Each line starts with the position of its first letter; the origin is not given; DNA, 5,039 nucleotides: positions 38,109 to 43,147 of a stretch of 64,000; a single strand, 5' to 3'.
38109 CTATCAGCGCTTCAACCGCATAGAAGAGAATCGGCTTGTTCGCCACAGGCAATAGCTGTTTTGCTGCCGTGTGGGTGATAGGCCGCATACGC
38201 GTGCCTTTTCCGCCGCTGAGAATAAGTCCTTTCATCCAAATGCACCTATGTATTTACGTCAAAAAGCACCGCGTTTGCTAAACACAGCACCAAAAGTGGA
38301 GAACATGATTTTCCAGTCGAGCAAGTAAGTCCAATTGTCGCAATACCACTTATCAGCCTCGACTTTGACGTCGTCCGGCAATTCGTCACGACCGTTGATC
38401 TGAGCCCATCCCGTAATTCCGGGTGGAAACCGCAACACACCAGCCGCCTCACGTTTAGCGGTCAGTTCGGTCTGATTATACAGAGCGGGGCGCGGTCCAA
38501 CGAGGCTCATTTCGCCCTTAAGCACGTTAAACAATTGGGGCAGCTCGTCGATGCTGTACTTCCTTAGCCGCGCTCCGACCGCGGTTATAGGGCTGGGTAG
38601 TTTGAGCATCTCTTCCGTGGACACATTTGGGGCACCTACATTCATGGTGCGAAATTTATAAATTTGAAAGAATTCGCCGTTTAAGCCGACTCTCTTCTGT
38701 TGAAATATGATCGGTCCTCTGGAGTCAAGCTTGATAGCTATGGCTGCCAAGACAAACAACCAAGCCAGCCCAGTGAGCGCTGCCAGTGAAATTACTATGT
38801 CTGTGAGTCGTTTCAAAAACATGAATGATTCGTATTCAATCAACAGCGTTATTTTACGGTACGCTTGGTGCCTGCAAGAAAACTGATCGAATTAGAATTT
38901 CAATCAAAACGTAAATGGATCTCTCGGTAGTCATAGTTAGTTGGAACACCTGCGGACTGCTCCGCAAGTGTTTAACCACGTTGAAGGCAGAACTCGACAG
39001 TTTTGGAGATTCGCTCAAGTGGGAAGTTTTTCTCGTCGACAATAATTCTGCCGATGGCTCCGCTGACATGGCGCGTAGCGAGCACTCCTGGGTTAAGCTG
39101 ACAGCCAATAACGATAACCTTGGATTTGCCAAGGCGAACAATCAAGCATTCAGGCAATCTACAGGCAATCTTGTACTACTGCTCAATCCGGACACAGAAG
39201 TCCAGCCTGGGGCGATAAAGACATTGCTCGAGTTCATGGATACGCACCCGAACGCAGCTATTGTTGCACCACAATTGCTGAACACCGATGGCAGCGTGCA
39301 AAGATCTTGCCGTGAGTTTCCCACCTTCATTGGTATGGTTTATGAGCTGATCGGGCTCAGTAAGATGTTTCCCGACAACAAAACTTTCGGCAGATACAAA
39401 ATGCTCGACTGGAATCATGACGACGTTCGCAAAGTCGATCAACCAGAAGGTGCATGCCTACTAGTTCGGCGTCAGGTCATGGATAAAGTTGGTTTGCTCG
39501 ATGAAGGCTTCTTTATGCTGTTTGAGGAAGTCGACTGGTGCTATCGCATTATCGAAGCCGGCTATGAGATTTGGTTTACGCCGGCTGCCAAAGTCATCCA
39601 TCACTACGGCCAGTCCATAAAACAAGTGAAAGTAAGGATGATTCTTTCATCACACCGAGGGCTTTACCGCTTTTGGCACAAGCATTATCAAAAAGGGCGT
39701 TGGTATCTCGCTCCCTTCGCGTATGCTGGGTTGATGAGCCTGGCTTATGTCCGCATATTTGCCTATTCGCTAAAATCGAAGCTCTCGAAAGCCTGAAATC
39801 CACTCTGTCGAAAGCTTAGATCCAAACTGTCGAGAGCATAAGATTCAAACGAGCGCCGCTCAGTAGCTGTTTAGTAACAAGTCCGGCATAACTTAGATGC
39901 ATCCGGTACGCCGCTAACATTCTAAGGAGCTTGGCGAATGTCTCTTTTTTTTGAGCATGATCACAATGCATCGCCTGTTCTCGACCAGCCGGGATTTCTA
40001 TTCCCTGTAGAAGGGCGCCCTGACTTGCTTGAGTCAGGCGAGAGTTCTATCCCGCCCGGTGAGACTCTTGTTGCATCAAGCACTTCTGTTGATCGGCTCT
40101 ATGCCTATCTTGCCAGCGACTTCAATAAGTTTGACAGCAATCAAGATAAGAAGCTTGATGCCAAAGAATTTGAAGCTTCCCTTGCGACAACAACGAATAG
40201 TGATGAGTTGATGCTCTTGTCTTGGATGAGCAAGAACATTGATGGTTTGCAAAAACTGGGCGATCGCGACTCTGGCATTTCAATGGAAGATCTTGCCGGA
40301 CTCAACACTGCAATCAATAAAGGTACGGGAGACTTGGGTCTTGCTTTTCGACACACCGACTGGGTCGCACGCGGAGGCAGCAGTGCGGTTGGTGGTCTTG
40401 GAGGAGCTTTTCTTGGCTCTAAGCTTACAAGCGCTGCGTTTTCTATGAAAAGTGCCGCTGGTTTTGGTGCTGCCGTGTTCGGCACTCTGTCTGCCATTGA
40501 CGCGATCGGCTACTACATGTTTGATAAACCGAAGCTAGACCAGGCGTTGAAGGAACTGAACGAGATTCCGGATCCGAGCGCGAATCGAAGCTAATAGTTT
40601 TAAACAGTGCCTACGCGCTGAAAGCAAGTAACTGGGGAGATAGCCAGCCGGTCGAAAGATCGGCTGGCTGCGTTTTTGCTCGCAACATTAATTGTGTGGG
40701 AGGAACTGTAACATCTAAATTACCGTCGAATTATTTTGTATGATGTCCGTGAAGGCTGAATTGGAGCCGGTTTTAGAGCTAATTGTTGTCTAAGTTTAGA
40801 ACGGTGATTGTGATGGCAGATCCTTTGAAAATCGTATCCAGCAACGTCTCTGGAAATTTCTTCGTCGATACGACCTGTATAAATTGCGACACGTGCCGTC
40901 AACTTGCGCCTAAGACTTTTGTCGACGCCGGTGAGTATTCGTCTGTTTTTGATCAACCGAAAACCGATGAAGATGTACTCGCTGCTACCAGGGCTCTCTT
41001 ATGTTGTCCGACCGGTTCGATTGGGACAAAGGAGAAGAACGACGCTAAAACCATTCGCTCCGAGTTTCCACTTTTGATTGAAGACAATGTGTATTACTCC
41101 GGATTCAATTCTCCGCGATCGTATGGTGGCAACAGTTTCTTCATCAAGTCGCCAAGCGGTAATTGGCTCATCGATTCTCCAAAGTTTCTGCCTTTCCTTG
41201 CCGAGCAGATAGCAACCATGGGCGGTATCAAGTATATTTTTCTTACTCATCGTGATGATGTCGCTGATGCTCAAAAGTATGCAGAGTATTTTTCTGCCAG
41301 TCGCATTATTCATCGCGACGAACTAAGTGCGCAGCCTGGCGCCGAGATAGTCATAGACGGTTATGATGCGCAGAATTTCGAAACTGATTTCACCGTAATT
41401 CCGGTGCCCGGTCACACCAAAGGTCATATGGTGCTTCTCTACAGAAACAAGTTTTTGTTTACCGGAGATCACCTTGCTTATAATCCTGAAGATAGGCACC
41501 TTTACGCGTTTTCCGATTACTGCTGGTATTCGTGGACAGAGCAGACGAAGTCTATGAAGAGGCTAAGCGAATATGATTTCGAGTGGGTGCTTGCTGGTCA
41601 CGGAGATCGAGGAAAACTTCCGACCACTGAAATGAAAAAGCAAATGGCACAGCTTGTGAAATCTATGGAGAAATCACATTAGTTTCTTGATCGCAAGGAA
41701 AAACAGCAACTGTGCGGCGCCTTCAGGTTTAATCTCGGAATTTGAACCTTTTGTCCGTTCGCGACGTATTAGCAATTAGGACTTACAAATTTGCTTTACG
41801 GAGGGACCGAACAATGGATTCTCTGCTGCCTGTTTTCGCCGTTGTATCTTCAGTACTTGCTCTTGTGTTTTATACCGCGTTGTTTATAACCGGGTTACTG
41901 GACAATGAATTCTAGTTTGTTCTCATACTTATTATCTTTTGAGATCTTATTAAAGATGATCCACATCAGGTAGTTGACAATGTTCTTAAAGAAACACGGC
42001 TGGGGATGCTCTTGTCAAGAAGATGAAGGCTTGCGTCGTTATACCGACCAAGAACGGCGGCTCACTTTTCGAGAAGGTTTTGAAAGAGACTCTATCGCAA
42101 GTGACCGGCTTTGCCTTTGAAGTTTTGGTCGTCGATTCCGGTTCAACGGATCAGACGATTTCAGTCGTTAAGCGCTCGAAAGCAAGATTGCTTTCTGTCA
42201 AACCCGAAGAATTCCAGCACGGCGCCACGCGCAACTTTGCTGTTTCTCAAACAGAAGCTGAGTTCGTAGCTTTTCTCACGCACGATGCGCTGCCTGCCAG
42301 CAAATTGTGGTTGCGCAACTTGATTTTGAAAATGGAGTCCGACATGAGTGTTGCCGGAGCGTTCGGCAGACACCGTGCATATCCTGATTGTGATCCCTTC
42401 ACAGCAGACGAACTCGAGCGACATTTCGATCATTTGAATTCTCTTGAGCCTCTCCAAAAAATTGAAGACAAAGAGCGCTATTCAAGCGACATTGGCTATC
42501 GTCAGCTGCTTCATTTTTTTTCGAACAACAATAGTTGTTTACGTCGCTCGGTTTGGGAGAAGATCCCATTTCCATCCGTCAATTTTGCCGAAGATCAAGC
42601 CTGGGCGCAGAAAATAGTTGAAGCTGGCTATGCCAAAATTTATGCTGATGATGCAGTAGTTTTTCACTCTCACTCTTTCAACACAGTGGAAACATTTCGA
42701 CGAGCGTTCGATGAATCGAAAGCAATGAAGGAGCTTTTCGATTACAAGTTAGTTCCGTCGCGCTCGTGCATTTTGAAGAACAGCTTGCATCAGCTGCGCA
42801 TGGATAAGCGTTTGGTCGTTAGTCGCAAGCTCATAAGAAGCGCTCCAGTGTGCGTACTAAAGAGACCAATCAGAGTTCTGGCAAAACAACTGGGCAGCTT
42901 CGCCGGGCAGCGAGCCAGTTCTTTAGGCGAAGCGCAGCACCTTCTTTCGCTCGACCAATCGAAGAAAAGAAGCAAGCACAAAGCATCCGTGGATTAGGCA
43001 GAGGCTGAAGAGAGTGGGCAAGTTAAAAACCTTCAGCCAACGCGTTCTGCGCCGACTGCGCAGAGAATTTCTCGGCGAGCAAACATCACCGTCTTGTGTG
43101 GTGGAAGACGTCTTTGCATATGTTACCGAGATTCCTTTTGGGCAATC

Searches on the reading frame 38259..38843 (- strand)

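Call 75: search_protein_families(library=pfam, proteins=[window:38259-38843:-], max_evalue=0.001)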
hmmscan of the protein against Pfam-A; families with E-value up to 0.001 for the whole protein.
window:38259-38843:- (194 aa): 1 family
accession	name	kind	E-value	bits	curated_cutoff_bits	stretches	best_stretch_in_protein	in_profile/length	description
PF02397.22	Bac_transf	-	8.1e-60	201.9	27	1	11-188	1-178/179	Bacterial sugar transferase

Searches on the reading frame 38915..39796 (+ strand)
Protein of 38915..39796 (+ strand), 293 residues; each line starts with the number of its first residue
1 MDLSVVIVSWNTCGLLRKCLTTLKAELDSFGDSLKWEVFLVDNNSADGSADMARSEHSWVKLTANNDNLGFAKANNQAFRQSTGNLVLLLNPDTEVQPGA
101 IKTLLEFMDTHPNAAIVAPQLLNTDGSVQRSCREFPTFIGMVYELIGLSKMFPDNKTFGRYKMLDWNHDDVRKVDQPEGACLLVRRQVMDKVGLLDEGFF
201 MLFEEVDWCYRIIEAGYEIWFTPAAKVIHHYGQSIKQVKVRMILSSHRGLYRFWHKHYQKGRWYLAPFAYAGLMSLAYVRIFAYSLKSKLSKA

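Call 75: search_protein_families(library=pfam, proteins=[window:38915-39796:+], max_evalue=0.001)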
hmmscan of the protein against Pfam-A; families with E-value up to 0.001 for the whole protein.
window:38915-39796:+ (293 aa): 3 families
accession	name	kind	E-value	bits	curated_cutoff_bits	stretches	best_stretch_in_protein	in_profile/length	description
PF00535.33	Glycos_transf_2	-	1.3e-21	77.7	23.3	1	4-131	1-126/168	Glycosyl transferase family 2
PF13641.12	Glyco_tranf_2_3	-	9.8e-16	58.9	27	1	3-237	3-219/230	Glycosyltransferase like family 2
PF13632.12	Glyco_trans_2_3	-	0.00017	21.9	27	0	87-266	2-142/198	Glycosyl transferase family group 2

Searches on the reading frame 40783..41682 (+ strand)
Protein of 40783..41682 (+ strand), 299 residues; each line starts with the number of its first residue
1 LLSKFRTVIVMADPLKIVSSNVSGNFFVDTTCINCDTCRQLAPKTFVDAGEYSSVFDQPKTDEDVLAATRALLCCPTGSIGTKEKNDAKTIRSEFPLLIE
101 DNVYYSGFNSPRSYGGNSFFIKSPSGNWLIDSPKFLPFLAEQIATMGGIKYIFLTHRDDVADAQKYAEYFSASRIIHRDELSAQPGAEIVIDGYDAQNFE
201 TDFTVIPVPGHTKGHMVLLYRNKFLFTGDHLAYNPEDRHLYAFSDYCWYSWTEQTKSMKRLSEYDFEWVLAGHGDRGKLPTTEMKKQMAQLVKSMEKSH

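Call 76: search_protein_families(library=pfam, proteins=[window:40783-41682:+], max_evalue=0.001)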
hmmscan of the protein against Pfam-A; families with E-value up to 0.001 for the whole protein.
window:40783-41682:+ (299 aa): 3 families
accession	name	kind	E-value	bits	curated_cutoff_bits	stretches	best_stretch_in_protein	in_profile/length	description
PF13370.11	Fer4_13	-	3.9e-16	59.9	24.5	1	28-82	1-58/58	4Fe-4S single cluster domain of Ferredoxin I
PF14597.12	Lactamase_B_5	-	1.5e-07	31.5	28.4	1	103-274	10-181/199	Metallo-beta-lactamase superfamily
PF00753.33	Lactamase_B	-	9.2e-06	26.2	22.7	1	180-273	99-196/196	Metallo-beta-lactamase superfamily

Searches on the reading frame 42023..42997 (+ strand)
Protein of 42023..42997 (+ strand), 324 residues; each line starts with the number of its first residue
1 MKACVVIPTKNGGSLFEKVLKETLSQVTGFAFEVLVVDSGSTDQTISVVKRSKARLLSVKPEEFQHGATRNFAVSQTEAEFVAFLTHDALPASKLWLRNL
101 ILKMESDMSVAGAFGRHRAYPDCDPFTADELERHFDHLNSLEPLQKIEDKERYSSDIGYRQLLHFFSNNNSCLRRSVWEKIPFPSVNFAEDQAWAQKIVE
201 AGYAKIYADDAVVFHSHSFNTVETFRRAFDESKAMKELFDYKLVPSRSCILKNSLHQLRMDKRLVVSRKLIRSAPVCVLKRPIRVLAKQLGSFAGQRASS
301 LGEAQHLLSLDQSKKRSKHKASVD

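Call 76: search_protein_families(library=pfam, proteins=[window:42023-42997:+], max_evalue=0.001)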
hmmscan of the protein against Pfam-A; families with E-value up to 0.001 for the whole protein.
window:42023-42997:+ (324 aa): 2 families
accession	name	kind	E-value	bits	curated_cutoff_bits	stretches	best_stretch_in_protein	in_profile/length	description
PF00535.33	Glycos_transf_2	-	1.4e-15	58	23.3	1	4-119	1-118/168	Glycosyl transferase family 2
PF10111.15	Glyco_tranf_2_2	-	1.9e-07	31.3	27.3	1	5-93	2-96/276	Glycosyltransferase like family 2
